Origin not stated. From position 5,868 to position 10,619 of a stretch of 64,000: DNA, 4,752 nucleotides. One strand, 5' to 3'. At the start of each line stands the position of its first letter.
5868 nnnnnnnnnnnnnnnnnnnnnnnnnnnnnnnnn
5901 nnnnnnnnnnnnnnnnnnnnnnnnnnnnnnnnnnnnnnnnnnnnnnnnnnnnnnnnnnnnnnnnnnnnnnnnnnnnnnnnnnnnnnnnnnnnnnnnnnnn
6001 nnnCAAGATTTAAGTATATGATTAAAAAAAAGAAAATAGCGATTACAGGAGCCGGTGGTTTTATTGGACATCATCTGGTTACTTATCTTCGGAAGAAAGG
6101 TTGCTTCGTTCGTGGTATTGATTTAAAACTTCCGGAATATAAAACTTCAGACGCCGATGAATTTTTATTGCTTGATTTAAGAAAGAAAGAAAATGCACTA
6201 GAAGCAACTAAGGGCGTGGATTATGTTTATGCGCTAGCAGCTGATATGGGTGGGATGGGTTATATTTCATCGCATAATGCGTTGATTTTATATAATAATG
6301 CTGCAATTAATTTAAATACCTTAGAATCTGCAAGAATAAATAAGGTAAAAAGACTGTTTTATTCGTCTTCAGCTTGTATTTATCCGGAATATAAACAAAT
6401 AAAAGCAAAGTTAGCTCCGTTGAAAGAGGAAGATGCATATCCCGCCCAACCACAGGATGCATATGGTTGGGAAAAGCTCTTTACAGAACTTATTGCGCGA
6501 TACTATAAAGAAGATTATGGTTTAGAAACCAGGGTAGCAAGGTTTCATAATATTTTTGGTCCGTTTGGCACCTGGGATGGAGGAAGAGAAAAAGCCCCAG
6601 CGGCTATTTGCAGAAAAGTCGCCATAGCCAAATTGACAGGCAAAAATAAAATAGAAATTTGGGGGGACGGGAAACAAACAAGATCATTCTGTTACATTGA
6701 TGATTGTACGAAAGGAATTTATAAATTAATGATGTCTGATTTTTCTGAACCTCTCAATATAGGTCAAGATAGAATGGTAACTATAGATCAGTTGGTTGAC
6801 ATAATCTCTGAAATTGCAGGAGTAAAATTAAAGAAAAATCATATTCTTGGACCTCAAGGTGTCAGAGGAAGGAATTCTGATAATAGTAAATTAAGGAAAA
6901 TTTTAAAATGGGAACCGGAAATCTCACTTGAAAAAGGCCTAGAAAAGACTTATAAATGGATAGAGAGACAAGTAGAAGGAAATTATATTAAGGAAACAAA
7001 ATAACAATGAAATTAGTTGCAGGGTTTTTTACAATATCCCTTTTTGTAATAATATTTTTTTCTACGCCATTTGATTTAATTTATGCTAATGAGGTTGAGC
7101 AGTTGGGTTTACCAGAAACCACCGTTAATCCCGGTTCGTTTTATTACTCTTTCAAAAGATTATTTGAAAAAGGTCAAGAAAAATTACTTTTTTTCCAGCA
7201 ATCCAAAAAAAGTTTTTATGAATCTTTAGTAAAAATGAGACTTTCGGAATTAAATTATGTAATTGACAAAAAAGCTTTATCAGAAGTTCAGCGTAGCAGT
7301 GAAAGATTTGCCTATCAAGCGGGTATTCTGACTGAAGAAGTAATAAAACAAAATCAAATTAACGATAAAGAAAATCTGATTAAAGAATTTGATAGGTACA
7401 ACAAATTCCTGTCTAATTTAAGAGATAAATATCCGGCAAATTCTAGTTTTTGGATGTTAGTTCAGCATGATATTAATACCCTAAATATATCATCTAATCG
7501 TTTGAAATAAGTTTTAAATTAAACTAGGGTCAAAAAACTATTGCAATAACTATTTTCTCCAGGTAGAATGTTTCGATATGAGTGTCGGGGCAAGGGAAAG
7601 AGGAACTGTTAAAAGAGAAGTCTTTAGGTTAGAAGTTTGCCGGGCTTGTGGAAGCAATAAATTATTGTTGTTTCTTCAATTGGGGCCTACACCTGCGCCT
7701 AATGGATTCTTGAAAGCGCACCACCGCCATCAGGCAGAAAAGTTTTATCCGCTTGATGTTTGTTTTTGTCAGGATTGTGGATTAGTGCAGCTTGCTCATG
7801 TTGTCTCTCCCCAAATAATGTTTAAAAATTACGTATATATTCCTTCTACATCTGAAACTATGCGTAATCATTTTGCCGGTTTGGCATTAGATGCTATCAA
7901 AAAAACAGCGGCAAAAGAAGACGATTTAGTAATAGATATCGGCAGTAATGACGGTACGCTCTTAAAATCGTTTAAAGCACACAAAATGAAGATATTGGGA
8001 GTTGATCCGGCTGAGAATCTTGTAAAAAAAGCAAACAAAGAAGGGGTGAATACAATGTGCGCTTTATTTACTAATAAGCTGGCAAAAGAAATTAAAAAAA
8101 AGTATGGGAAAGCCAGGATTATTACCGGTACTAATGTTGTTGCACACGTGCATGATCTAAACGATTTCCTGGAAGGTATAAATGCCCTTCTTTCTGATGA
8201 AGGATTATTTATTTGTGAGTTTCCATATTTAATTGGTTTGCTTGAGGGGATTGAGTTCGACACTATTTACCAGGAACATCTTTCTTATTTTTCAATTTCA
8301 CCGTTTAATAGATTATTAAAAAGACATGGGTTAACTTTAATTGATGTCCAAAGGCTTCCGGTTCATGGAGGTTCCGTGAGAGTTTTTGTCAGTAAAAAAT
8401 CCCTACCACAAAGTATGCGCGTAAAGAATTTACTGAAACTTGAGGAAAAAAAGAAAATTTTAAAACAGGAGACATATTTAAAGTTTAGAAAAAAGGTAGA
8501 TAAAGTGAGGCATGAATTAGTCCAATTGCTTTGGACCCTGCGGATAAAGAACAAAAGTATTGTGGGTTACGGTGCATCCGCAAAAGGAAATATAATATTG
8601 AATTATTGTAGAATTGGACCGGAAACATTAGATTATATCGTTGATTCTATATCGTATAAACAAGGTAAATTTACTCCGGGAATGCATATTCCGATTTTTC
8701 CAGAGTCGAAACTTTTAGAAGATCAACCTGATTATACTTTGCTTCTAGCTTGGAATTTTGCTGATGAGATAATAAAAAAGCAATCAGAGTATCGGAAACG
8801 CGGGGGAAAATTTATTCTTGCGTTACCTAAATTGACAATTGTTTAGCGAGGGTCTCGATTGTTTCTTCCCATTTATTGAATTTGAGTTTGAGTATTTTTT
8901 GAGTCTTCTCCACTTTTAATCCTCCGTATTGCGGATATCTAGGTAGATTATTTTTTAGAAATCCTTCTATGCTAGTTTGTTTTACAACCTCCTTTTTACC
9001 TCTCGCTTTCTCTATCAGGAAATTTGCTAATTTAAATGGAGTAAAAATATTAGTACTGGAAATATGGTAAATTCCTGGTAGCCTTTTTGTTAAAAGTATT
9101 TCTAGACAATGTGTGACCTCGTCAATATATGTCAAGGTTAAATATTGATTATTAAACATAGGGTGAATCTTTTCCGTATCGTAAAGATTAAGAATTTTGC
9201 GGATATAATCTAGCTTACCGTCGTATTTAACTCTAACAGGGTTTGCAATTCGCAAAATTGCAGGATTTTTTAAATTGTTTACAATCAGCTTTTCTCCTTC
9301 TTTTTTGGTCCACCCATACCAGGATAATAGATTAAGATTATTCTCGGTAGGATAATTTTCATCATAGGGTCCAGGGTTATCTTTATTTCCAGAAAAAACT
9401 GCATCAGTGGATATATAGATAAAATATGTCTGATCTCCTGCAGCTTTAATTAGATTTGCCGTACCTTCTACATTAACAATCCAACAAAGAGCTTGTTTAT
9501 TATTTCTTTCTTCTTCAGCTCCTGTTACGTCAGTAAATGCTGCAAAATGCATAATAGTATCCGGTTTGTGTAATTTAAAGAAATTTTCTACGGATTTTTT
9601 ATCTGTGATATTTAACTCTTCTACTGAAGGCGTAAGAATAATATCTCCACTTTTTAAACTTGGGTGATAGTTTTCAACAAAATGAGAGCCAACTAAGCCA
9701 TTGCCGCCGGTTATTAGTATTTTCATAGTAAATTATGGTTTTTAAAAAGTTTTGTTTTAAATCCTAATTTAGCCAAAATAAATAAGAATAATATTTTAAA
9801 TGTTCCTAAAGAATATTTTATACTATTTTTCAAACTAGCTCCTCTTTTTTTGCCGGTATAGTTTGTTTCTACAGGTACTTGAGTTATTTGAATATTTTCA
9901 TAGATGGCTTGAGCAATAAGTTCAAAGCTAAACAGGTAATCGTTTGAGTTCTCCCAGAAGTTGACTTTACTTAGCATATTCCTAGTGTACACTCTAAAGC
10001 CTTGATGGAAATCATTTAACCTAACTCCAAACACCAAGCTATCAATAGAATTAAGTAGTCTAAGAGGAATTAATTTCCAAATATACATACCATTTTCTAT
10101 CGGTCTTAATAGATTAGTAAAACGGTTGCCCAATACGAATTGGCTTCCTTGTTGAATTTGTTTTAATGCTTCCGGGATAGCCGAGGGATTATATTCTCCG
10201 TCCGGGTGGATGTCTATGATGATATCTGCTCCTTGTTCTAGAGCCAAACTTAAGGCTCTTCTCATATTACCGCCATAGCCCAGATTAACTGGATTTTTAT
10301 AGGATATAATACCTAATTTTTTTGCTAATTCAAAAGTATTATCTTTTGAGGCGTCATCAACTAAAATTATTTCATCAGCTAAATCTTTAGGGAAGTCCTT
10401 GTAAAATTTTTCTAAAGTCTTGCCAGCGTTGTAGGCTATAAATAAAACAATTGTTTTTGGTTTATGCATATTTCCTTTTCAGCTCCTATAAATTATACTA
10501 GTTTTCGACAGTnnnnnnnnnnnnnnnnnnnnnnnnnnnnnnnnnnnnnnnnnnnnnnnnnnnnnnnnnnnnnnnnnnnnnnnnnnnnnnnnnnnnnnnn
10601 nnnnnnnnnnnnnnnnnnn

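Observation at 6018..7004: Plant-type GDP-mannose 3,5-epimerase homolog in a bacterial glycan locus (implies GDP-L-galactose or GDP-L-gulose as a glycan precursor)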

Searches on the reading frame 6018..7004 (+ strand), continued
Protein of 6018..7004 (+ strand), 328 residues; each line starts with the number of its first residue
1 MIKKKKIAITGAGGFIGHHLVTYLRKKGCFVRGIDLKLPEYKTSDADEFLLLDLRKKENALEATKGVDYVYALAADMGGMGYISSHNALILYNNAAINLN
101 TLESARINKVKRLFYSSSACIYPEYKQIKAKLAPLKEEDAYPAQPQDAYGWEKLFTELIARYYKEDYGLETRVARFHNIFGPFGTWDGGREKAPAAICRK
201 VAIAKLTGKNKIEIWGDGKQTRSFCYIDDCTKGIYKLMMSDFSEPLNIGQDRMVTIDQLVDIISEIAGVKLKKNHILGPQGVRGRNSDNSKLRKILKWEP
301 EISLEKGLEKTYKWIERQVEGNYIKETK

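Call 57: find_encoding_contigs(protein=P0039, flank=8000, max_places=1)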
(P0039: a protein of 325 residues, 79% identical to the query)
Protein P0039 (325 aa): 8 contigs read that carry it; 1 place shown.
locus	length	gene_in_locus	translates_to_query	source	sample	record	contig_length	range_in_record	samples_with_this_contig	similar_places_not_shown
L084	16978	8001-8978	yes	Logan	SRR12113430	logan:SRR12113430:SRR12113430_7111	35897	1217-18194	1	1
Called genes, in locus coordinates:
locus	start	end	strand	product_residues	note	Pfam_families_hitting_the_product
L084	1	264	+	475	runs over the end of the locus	PF02366:PMT (weak), PF13231:PMT_2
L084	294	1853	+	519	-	PF02366:PMT (weak), PF13231:PMT_2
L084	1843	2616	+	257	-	PF00535:Glycos_transf_2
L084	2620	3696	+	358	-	PF13439:Glyco_transf_4, PF00534:Glycos_transf_1, PF13692:Glyco_trans_1_4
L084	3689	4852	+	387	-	PF04188:Mannosyl_trans2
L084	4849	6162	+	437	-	PF01943:Polysacc_synt, PF13440:Polysacc_synt_3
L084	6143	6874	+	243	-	PF00535:Glycos_transf_2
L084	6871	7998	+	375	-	PF13439:Glyco_transf_4, PF20706:GT4-conflict, PF00534:Glycos_transf_1, PF13692:Glyco_trans_1_4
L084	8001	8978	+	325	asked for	PF01073:3Beta_HSD, PF01370:Epimerase, PF05368:NmrA (faint), PF07993:NAD_binding_4 (faint), PF13460:NAD_binding_10 (weak), PF16363:GDP_Man_Dehyd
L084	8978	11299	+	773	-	-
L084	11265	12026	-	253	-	PF00535:Glycos_transf_2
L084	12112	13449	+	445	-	PF03446:NAD_binding_2 (weak), PF03721:UDPG_MGDP_dh_N, PF00984:UDPG_MGDP_dh, PF03720:UDPG_MGDP_dh_C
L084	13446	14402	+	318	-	PF01073:3Beta_HSD, PF01370:Epimerase, PF02719:Polysacc_synt_2, PF04321:RmlD_sub_bind, PF07993:NAD_binding_4 (faint), PF13460:NAD_binding_10, PF16363:GDP_Man_Dehyd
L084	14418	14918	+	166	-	PF18915:DUF5667 (weak)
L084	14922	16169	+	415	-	PF08421:Methyltransf_13, PF13489:Methyltransf_23, PF08241:Methyltransf_11 (faint), PF08242:Methyltransf_12 (weak), PF08484:Methyltransf_14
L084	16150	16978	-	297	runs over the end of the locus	PF01073:3Beta_HSD (faint), PF01370:Epimerase, PF02719:Polysacc_synt_2 (faint), PF04321:RmlD_sub_bind, PF07993:NAD_binding_4 (faint), PF16363:GDP_Man_Dehyd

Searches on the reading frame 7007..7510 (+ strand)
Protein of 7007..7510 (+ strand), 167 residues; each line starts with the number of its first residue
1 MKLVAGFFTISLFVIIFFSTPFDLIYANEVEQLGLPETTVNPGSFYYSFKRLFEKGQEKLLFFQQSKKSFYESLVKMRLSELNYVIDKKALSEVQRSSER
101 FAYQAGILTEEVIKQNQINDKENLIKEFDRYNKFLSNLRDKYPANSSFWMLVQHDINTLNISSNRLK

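Call 7: search_protein_families(library=pfam, proteins=[window:7007-7510:+], max_evalue=0.0001)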
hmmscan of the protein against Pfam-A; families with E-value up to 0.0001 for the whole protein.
window:7007-7510:+ (167 aa): 1 family
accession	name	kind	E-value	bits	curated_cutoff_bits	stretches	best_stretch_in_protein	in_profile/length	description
PF18915.5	DUF5667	-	3e-06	28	27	1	40-124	2-89/99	Domain of unknown function (DUF5667)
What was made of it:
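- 7007..7510 (+): DUF5667 protein with one N-terminal TM segment. It starts 2 nt after the GME stop. Role unknown. Pfam PF18915 (call 7).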

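Call 58: search_protein_families(library=ncbifam, proteins=[window:7007-7510:+], max_evalue=0.001)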
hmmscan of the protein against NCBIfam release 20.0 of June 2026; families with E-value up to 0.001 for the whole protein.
window:7007-7510:+ (167 aa): 0 families

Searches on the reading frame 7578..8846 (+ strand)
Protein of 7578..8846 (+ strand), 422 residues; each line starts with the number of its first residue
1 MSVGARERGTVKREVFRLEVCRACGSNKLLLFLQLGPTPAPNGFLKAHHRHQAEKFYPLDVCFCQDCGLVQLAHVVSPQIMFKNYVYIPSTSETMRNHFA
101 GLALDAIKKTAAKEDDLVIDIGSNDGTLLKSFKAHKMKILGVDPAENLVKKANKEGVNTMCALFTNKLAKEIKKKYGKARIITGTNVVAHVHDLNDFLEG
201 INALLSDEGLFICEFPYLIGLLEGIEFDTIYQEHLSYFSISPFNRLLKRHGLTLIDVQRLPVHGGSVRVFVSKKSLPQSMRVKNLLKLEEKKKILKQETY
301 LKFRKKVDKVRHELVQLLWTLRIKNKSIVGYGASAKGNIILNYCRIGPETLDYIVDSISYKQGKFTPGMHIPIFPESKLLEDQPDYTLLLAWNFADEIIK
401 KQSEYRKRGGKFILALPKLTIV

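Call 7: search_protein_families(library=pfam, proteins=[window:7578-8846:+], max_evalue=0.0001)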
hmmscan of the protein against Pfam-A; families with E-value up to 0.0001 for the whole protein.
window:7578-8846:+ (422 aa): 6 families
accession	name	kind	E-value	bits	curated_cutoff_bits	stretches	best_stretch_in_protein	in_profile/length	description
PF08484.17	Methyltransf_14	-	1.6e-58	197.5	23.5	1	261-417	1-160/160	C-methyltransferase C-terminal domain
PF08421.16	Methyltransf_13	-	1.1e-21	77.2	31.3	1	21-82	1-62/62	Putative zinc binding domain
PF13489.12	Methyltransf_23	-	2.5e-17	63.5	27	1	102-256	8-163/164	Methyltransferase domain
PF08242.18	Methyltransf_12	-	3.9e-08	34.3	30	1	119-211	1-98/98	Methyltransferase domain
PF08241.18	Methyltransf_11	-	7.3e-06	27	21.2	1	120-213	2-95/95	Methyltransferase domain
PF13649.12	Methyltransf_25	-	1.9e-05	25.7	27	1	118-209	1-97/97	Methyltransferase domain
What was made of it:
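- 7578..8846 (+): Sugar C-methyltransferase (Methyltransf_13/14). It belongs to a neighbouring branch of the locus and is probably not part of the GME step. Pfam (call 7).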

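Call 33: search_protein_families(library=ncbifam, proteins=[window:7578-8846:+], max_evalue=1e-8)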
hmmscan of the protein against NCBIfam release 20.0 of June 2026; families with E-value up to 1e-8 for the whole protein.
window:7578-8846:+ (422 aa): 0 families

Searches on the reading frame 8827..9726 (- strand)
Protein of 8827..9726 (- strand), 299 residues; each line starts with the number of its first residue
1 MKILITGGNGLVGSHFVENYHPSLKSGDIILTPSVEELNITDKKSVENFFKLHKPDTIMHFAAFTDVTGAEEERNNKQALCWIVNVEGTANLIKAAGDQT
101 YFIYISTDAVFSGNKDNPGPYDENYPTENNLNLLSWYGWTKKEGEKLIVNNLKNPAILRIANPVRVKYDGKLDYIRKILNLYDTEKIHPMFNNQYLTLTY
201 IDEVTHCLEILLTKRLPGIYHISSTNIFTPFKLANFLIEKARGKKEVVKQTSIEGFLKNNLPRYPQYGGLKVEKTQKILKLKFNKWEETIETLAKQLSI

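Call 7: search_protein_families(library=pfam, proteins=[window:8827-9726:-], max_evalue=0.0001)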
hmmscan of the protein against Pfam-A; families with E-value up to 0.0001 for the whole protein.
window:8827-9726:- (299 aa): 6 families
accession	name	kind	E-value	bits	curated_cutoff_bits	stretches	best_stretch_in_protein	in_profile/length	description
PF04321.23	RmlD_sub_bind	-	1.8e-44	152.4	27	1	1-297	1-285/287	RmlD substrate binding domain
PF01370.27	Epimerase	-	7.5e-18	65.2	20.9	1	3-150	1-155/240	NAD dependent epimerase/dehydratase family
PF16363.11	GDP_Man_Dehyd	-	3.7e-12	46.8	27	1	36-150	57-166/332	GDP-mannose 4,6 dehydratase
PF01073.25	3Beta_HSD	-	6.9e-10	38.9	22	1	36-154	50-167/280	3-beta hydroxysteroid dehydrogenase/isomerase family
PF02719.21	Polysacc_synt_2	-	9.5e-09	35.3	20.2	1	39-109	62-130/293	Polysaccharide biosynthesis protein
PF07993.18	NAD_binding_4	-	4.2e-08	33.1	20.1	1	54-162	88-206/258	Male sterility protein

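Call 33: search_protein_families(library=ncbifam, proteins=[window:8827-9726:-], max_evalue=1e-8)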
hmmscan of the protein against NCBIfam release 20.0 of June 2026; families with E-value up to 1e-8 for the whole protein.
window:8827-9726:- (299 aa): 4 families
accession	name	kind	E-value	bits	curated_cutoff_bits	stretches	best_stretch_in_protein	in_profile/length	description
TIGR01214.1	rmlD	equivalog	1.8e-40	138.8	224.05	1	2-295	1-283/285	dTDP-4-dehydrorhamnose reductase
NF007440.0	PRK09987.1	equivalog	2e-17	63.4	308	1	1-294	1-290/299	dTDP-4-dehydrorhamnose reductase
TIGR01179.1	galE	equivalog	1.5e-12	47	262.3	1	2-167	1-180/332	UDP-glucose 4-epimerase GalE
TIGR01181.1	dTDP_gluc_dehyt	equivalog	1.3e-09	37.6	365.1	0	37-149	56-163/321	dTDP-glucose 4,6-dehydratase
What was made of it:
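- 8827..9726 (-): RmlD-like NDP-4-keto-sugar reductase, convergent with the C-methyltransferase. Neighbouring branch. TIGR01214 scores 139 bits, below its cut-off of 224 (calls 7, 33).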

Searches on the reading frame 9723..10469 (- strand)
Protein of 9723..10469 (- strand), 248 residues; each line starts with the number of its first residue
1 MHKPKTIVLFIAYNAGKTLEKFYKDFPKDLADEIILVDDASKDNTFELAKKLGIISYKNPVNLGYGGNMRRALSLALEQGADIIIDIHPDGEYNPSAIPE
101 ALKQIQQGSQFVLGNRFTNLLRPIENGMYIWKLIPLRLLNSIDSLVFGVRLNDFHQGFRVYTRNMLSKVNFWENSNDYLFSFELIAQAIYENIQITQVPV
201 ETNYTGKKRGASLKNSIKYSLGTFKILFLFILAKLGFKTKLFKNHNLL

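Call 7: search_protein_families(library=pfam, proteins=[window:9723-10469:-], max_evalue=0.0001)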
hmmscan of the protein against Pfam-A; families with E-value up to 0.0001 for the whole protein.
window:9723-10469:- (248 aa): 1 family
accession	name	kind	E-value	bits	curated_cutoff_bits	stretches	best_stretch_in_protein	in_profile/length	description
PF00535.33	Glycos_transf_2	-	3.2e-17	63.4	23.3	1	8-168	2-166/168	Glycosyl transferase family 2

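Call 58: search_protein_families(library=ncbifam, proteins=[window:9723-10469:-], max_evalue=0.001)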
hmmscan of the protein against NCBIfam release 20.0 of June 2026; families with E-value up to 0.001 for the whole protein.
window:9723-10469:- (248 aa): 6 families
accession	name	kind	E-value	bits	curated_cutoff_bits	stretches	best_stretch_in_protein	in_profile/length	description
TIGR04182.1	glyco_TIGR04182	equivalog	2.3e-17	63.3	325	1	8-207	4-193/293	S-layer glycoprotein N-glycosyltransferase AglJ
NF058614.1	PPMAGASynPpgS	equivalog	1.8e-16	60.3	370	1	9-217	5-213/226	polyprenyl-phospho-N-acetylgalactosaminyl synthase PpgS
NF041391.1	DPhHxTase_Halo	equivalog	8.8e-15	54.3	375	1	29-202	22-183/213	dolichyl-phosphate hexose transferase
NF047588.1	GlcsyltransPgfSStrep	equivalog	0.00034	19.9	500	1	12-177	9-175/308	glycosyltransferase PgfS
TIGR04283.1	glyco_like_mftF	equivalog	0.00062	19.4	182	1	14-117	9-107/221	TIGR04283 family arsenosugar biosynthesis glycosyltransferase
NF050050.1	ProtGlycPglI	equivalog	0.00087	18.7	500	0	4-117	2-120/306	GalNAc(5)-diNAcBac-PP-undecaprenol beta-1,3-glucosyltransferase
